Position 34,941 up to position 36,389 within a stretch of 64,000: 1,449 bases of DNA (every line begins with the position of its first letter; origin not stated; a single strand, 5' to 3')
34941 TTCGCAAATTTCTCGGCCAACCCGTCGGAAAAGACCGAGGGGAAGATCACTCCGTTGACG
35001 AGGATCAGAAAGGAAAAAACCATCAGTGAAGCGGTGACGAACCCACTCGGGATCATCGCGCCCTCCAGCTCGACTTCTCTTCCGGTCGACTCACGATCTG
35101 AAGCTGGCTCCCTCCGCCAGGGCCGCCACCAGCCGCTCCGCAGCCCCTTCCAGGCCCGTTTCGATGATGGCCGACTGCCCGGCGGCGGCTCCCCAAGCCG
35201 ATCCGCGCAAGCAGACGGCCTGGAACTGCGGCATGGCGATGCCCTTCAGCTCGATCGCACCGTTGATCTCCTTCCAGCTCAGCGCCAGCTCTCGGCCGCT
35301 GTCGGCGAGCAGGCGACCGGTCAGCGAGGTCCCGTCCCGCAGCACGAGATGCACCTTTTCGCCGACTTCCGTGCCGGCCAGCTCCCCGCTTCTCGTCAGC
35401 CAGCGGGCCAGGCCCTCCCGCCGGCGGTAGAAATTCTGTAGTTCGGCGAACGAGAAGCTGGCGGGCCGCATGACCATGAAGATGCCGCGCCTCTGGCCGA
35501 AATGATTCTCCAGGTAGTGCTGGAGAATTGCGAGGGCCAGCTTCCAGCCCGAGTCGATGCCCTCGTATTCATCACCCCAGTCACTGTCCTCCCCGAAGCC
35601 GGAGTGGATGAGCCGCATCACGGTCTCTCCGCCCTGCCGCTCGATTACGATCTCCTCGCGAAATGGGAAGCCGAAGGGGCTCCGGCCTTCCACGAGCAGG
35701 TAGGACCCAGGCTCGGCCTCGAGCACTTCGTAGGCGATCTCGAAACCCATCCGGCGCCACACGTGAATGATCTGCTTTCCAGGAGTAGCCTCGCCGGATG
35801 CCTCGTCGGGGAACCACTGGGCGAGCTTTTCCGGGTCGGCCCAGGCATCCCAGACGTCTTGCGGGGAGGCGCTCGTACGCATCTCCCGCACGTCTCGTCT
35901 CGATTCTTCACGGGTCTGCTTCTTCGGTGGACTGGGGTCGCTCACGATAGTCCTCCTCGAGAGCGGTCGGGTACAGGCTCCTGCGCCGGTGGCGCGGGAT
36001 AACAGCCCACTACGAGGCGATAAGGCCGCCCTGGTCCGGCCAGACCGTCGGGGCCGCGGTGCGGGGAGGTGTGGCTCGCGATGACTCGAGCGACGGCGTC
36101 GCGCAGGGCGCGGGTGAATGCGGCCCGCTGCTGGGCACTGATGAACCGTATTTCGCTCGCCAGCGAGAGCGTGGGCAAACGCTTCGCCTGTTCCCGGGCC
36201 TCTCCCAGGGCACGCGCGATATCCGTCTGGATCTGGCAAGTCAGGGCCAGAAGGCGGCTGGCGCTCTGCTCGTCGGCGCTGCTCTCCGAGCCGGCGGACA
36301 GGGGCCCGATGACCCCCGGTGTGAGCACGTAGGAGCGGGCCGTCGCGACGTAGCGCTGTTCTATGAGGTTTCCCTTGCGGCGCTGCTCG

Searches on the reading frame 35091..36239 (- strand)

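Call 18: search_protein_families(library=pfam, proteins=[window:35091-36239:-], max_evalue=0.001)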
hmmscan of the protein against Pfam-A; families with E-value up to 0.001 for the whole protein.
window:35091-36239:- (382 aa): 3 families
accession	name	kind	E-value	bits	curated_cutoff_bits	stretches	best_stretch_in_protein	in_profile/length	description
PF08327.17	AHSA1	-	1.3e-13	51.7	22.1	1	124-244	2-125/125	Activator of Hsp90 ATPase homolog 1-like protein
PF10604.15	Polyketide_cyc2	-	3.1e-05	24.7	27.4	1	123-209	11-103/142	Polyketide cyclase / dehydrase and lipid transport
PF03364.25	Polyketide_cyc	-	0.00084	20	23.4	0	123-150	2-29/126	Polyketide cyclase / dehydrase and lipid transport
